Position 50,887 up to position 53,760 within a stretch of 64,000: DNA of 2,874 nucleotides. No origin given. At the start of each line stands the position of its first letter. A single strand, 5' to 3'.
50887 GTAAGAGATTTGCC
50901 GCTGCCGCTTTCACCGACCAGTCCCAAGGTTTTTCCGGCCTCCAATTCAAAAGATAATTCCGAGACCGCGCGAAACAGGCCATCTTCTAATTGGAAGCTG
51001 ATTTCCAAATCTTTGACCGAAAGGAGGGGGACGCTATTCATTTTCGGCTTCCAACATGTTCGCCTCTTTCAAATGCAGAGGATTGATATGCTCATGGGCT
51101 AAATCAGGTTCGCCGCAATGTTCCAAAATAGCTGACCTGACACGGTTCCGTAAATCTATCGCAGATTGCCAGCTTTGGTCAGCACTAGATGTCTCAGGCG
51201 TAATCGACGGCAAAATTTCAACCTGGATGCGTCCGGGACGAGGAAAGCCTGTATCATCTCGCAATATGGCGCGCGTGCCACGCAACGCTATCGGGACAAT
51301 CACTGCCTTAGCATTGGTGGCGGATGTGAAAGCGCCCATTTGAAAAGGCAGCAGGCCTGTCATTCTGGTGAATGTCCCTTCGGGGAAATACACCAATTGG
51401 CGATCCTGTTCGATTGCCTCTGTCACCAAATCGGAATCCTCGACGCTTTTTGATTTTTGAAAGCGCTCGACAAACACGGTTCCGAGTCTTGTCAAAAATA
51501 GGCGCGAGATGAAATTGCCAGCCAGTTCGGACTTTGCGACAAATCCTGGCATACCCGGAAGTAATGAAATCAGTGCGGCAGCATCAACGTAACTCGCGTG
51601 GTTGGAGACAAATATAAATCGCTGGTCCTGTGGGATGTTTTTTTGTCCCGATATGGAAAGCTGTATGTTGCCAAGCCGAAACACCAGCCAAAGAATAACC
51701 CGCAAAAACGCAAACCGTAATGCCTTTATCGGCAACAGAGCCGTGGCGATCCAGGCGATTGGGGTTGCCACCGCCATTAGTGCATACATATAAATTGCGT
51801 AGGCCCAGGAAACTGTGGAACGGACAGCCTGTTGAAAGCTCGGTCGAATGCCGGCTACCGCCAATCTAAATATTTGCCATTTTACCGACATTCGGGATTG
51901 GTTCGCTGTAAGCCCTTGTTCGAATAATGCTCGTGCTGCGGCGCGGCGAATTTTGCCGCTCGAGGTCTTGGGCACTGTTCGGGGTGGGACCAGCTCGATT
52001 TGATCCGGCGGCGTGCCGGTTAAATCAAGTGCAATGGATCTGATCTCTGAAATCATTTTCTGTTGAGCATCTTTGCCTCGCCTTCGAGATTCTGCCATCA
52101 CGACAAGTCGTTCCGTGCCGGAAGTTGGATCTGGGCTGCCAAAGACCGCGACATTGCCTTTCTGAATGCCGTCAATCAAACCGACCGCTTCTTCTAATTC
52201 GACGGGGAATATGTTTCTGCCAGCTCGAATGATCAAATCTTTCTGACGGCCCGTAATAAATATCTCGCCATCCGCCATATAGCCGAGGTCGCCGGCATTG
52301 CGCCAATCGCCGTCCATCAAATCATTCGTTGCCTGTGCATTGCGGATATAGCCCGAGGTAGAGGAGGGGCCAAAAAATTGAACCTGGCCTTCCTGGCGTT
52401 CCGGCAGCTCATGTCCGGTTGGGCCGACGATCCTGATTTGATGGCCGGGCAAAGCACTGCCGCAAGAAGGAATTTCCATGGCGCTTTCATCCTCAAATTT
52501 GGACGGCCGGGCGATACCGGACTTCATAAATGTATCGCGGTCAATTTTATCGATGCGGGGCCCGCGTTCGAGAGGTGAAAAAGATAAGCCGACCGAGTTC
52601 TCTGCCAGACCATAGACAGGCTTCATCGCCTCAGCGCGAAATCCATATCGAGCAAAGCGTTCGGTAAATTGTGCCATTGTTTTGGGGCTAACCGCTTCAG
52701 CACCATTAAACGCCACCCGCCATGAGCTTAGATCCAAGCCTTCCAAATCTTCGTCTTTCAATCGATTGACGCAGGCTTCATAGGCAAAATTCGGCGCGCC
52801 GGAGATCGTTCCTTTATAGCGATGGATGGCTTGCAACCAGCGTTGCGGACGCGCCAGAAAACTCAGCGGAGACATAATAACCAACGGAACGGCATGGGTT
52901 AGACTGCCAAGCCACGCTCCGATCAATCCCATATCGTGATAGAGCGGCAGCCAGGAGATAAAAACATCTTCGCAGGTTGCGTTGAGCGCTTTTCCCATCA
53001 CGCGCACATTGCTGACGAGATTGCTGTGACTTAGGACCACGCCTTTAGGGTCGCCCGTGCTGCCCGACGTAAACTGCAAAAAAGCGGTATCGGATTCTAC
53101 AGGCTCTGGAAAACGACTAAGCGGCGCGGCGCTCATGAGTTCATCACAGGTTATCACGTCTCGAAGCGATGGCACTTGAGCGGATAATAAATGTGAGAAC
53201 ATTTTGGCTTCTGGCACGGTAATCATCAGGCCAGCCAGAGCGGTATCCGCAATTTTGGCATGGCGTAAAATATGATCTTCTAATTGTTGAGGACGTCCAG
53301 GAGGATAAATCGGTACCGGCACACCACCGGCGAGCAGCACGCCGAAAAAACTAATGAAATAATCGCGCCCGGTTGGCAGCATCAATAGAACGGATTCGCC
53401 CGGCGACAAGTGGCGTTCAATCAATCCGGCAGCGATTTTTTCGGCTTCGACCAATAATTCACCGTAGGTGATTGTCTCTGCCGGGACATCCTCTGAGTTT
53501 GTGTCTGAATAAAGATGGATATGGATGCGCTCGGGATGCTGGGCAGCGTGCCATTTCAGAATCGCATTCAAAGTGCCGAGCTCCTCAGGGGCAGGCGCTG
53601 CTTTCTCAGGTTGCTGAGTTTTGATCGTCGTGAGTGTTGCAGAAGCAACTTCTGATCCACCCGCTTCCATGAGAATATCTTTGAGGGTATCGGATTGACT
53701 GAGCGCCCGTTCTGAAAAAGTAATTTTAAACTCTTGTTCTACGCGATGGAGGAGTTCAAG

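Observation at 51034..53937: Self-contained ACP + FAAL + membrane segment + LPLAT fusion: a domain-permuted Aas-like enzyme with its own carrier protein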

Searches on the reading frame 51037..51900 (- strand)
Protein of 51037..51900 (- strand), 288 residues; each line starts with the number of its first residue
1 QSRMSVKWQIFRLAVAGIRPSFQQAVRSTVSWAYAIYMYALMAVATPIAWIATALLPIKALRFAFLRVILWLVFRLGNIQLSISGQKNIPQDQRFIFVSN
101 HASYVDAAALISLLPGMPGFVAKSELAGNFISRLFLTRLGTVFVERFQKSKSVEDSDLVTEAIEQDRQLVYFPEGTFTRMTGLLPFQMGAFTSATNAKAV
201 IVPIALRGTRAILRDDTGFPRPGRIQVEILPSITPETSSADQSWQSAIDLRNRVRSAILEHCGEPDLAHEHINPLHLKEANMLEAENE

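Call 12: search_protein_families(library=ncbifam, proteins=[window:51037-51900:-], max_evalue=0.01)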
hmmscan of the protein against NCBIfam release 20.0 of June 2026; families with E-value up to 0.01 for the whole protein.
window:51037-51900:- (288 aa): 11 families
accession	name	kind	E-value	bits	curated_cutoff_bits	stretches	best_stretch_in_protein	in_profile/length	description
TIGR00530.1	AGP_acyltrn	subfamily_domain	1.2e-24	86.6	102.95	1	79-206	2-129/130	1-acylglycerol-3-phosphate O-acyltransferase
NF006386.0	PRK08633.1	equivalog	3.4e-20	71.4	1221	1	39-208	389-553/1147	acyl-[ACP]--phospholipid O-acyltransferase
NF005291.0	PRK06814.1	equivalog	1.5e-16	59.6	1349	1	43-210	404-567/1140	acyl-[ACP]--phospholipid O-acyltransferase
NF052553.1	LyOrLpactfOlsABRUA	equivalog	1.5e-13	50.5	300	1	35-197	11-167/263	lyso-ornithine lipid O-acyltransferase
NF052552.1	LyOrLpactfOlsARHOCB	equivalog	2.2e-12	46.5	300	1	65-193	61-183/271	lyso-ornithine lipid O-acyltransferase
NF005959.0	PRK08043.1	equivalog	8.3e-12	44.2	886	1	63-210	3-141/719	bifunctional acyl-ACP--phospholipid O-acyltransferase/long-chain-fatty-acid--ACP ligase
NF011593.0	PRK15018.1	equivalog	3e-10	40.3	501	1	95-258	67-229/245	1-acylglycerol-3-phosphate O-acyltransferase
NF010621.0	PRK14014.1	domain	3e-08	33.1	186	1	24-115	17-109/301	acetyltransferase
NF058536.1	LPAAT_acyl_YihG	equivalog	3.8e-08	32.9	260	1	25-115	13-104/290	1-acylglycerol-3-phosphate O-acyltransferase, YihG family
NF053697.1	LyGlyAclTfGlsABct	equivalog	1.7e-07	30.7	260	1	78-209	60-196/267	lyso-glycine lipid O-acyltransferase GlsA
NF052615.1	orn_lipid_OlsF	equivalog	0.00014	20.5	620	1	79-209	66-199/570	bifunctional ornithine lipid synthase OlsF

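Call 13: search_solved_structures(query=window:51037-51900:-, max_evalue=1, show_alignments=2)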
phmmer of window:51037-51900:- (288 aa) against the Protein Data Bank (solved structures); distinct sequences matched with E-value up to 1: 1.
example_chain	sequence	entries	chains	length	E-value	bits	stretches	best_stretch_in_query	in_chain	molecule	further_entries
5kym_A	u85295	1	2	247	2.1e-12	50.2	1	81-245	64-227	1-acyl-sn-glycerol-3-phosphate acyltransferase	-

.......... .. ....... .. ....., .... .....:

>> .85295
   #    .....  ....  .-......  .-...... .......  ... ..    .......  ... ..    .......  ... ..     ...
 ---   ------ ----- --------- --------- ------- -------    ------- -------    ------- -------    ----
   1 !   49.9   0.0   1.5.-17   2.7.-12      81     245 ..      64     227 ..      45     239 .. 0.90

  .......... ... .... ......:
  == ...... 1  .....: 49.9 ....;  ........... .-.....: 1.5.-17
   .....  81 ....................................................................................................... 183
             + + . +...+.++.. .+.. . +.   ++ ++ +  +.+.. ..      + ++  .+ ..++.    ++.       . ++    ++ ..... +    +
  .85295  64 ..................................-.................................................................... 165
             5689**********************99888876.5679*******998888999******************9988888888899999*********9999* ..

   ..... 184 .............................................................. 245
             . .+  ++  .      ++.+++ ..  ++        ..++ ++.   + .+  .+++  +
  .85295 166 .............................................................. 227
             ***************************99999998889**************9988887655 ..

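Call 77: search_solved_structures(query=A2, max_evalue=0.1)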
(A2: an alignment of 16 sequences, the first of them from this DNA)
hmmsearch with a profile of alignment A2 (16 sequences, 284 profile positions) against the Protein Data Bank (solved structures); distinct sequences matched with E-value up to 0.1: 1.
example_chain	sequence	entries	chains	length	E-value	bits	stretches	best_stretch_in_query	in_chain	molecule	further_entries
5kym_A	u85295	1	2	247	3e-28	102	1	79-246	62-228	1-acyl-sn-glycerol-3-phosphate acyltransferase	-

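Call 81: predict_structure(alignment_id=A2)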
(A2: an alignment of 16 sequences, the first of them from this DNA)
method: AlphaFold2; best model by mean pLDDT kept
length: 288 residues; sequences in the alignment: 16
mean_pLDDT: 85.1   pTM: 0.79
mean pLDDT of the five models: 85.1, 84.4, 83.5, 81.9, 80.4
residues with pLDDT >= 90: 139; 70-90: 100; 50-70: 47; < 50: 2
segments of 3 or more residues with pLDDT < 50: none
pLDDT, mean of each block of 10 residues (from residue 1): 76 87 86 90 93 93 96 95 96 93 85 94 88 91 84 87 93 65 70 93 91 70 93 88 88 89 67 61 61
secondary structure, 60 per line:
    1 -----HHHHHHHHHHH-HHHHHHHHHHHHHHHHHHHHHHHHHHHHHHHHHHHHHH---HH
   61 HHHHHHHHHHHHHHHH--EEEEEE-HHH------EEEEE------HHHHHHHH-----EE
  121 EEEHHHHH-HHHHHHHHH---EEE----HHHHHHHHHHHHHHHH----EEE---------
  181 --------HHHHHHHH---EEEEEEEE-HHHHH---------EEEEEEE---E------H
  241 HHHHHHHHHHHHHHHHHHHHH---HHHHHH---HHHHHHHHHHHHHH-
elements in order: H6-16 H18-55 H59-76 E79-84 E95-99 H106-113 E119-123 H124-128 H130-138 E142-144 H149-164 E169-171 H189-196 E200-207 H209-213 E223-229 H240-261 H265-270 H274-287

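Call 83: fold_search(model_id=the predicted structure, library=pdb)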
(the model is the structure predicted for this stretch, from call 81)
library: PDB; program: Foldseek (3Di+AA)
matches with E <= 10: 599; with E <= 0.001: 11
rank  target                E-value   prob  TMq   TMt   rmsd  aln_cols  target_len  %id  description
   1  5kym_A                1.2e-12  1.00  0.59  0.69   5.3       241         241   19  Crystal Structure of the 1-acyl-sn-glycerophosphate (LPA) acyltransferase, PlsC, from Thermotoga maritima (released 2017-07-26)
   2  5kym_B                3.6e-12  1.00  0.61  0.74   4.8       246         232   18  Crystal Structure of the 1-acyl-sn-glycerophosphate (LPA) acyltransferase, PlsC, from Thermotoga maritima (released 2017-07-26)
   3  5f2z_D                3.6e-05  1.00  0.36  0.40  10.9       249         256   12  Crystal structure of membrane associated PatA from Mycobacterium smegmatis in complex with palmitate - P21 space group (released 2016-03-09)
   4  5f2z_A                5.1e-05  1.00  0.35  0.40  10.9       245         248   12  Crystal structure of membrane associated PatA from Mycobacterium smegmatis in complex with palmitate - P21 space group (released 2016-03-09)
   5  5oce_B                5.4e-05  1.00  0.36  0.40  10.5       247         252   12  THE MOLECULAR MECHANISM OF SUBSTRATE RECOGNITION AND CATALYSIS OF THE MEMBRANE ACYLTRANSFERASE PatA -- Complex of PatA (released 2017-12-27)
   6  5f2z_C                6.5e-05  1.00  0.35  0.41  10.9       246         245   13  Crystal structure of membrane associated PatA from Mycobacterium smegmatis in complex with palmitate - P21 space group (released 2016-03-09)
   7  7ojt_A                1.3e-04  1.00  0.34  0.38  11.4       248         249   12  Crystal structure of unliganded PatA, a membrane associated acyltransferase from Mycobacterium smegmatis (released 2021-10-27)
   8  5knk                  2.6e-04  1.00  0.37  0.34  17.6       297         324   12  Lipid A secondary acyltransferase LpxM from Acinetobacter baumannii with catalytic residue substitution (E127A) (released 2016-09-28)
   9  5fsh_A                4.0e-04  0.99  0.30  0.21  12.7       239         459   16  Crystal structure of Thermus thermophilus Csm6 (released 2016-01-27)
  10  1iuq                  4.5e-04  1.00  0.44  0.37   6.3       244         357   13  The 1.55 A Crystal Structure of Glycerol-3-Phosphate Acyltransferase (released 2003-10-07)
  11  8ia1_A                6.0e-04  1.00  0.41  0.34   6.3       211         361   12  plastidial glycerol-3-phosphate acyltransferases (GPAT) from the green alga Myrmecia incisa (released 2024-02-07)
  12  5f34_C                1.1e-03  1.00  0.36  0.40  10.8       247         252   11  Crystal structure of membrane associated PatA from Mycobacterium smegmatis in complex with S-hexadecyl Coenzyme A - P2 (released 2016-03-09)
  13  8t65_A                1.4e-03  0.99  0.31  0.47   6.4       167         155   14  cA4 bound Cam1 (released 2024-01-10)
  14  8jbc_A                1.6e-03  0.97  0.30  0.21  10.5       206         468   16  Crystal Structure of the Csm6 K137A mutant from Thermus thermophilus HB8 in its apo form (released 2023-12-13)
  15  8jbc_B                2.6e-03  0.90  0.28  0.20  13.2       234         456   15  Crystal Structure of the Csm6 K137A mutant from Thermus thermophilus HB8 in its apo form (released 2023-12-13)
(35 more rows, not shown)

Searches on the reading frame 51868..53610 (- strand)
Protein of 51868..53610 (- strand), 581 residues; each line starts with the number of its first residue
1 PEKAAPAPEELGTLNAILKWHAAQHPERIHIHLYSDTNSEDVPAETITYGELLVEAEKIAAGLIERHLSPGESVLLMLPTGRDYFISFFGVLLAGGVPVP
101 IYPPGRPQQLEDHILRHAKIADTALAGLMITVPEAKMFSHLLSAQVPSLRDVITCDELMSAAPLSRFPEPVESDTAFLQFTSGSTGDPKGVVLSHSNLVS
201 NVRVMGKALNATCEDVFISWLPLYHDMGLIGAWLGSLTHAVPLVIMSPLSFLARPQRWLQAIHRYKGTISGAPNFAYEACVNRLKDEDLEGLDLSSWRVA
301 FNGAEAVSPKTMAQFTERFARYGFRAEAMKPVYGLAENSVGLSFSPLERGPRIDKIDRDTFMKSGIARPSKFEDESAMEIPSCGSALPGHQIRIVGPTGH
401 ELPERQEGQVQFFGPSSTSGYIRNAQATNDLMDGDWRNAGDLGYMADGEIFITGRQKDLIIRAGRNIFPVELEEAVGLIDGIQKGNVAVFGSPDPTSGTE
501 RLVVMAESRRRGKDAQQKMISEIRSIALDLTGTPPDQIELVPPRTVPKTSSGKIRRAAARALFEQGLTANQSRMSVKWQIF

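Call 38: search_solved_structures(query=window:51868-53610:-, max_evalue=1e-75, show_alignments=4)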
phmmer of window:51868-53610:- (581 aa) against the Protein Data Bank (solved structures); distinct sequences matched with E-value up to 1e-75: 5.
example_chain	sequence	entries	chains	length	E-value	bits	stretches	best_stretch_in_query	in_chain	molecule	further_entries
7r7g_A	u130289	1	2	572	6.4e-86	292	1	41-568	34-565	Polyketide synthase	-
7r7e_A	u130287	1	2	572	1.5e-85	290.8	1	41-568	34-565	Polyketide synthase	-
7r7f_A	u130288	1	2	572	1.6e-85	290.6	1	41-568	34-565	Polyketide synthase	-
3pbk_A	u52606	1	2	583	8.9e-83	281.6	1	47-570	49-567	Fatty Acyl-Adenylate Ligase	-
3kxw_A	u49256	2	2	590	2.2e-79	270.4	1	44-560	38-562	Saframycin Mx1 synthetase B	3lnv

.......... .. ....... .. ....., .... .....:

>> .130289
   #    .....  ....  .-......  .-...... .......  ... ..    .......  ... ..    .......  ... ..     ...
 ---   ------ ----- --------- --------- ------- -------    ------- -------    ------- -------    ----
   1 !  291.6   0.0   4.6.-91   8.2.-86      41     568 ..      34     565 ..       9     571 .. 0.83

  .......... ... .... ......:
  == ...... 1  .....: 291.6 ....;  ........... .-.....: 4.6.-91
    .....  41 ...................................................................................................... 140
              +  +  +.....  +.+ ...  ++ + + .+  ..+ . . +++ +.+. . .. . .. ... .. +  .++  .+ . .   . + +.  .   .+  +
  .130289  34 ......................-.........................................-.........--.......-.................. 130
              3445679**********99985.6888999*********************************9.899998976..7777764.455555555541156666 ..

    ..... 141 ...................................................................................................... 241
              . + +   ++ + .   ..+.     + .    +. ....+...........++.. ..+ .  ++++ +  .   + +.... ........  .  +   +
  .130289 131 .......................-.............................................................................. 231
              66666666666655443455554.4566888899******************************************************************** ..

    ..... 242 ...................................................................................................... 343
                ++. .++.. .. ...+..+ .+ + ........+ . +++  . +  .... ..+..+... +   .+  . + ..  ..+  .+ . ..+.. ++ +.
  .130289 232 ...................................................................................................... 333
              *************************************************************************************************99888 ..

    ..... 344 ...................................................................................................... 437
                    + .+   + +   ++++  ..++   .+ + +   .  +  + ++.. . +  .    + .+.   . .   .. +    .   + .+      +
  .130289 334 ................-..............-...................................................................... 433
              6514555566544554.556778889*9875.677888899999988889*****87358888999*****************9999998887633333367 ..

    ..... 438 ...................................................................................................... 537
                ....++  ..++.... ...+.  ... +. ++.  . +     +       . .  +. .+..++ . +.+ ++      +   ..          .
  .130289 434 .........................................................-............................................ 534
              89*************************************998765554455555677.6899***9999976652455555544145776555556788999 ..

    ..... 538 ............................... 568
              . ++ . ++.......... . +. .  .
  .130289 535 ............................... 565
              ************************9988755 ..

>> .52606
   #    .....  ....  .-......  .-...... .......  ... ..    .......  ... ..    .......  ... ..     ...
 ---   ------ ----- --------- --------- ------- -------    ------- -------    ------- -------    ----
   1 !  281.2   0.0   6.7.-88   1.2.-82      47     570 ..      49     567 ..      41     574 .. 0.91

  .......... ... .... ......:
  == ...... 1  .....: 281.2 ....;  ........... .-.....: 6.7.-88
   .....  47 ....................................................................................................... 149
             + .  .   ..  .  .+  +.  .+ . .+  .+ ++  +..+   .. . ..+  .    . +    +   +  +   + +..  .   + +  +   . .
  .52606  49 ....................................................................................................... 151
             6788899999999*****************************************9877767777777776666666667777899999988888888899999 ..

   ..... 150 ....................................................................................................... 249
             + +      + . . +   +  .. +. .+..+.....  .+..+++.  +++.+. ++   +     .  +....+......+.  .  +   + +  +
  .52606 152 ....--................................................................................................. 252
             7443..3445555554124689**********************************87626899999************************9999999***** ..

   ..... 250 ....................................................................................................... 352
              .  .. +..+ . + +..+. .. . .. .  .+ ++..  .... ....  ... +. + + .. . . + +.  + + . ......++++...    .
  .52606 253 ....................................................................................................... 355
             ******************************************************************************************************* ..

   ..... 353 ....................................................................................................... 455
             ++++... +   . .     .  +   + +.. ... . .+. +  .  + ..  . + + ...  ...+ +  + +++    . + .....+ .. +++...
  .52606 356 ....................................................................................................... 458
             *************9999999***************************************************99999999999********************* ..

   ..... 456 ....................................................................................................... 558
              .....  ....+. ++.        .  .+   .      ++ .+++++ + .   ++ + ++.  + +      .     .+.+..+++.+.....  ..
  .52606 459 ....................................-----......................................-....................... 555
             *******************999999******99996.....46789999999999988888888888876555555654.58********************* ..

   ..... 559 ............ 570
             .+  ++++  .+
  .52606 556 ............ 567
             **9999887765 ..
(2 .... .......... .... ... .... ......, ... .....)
